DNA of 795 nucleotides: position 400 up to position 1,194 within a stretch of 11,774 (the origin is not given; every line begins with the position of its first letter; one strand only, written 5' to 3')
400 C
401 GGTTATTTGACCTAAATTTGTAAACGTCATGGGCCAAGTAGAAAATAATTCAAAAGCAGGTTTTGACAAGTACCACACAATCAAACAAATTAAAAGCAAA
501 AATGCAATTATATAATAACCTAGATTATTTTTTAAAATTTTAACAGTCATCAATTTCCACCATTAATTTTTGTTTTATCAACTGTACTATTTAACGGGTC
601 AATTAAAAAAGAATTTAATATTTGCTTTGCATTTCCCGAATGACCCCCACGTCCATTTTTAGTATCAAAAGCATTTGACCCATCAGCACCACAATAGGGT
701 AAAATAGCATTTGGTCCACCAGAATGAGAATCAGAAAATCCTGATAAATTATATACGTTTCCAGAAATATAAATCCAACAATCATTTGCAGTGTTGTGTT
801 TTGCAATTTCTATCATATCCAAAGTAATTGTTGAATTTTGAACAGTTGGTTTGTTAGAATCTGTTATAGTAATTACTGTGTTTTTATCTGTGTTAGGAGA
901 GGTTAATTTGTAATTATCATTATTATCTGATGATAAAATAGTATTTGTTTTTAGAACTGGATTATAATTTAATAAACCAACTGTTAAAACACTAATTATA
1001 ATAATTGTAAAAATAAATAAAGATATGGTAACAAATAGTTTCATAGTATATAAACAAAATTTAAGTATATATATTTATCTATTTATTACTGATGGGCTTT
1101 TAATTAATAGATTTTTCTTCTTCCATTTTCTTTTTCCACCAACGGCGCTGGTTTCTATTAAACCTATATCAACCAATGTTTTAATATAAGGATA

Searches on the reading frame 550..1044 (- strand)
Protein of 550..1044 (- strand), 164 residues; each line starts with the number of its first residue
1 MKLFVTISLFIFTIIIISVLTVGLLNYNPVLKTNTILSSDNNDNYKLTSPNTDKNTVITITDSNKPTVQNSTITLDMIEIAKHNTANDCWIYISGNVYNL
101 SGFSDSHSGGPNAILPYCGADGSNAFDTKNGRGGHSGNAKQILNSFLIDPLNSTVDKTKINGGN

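Call 5: search_protein_families(library=pfam, proteins=[window:550-1044:-])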
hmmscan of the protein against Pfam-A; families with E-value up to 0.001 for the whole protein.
window:550-1044:- (164 aa): 1 family
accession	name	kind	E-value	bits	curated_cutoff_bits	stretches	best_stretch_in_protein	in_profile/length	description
PF00173.33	Cyt-b5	-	3.1e-16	59.6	23.7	1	79-148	4-70/74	Cytochrome b5-like Heme/Steroid binding domain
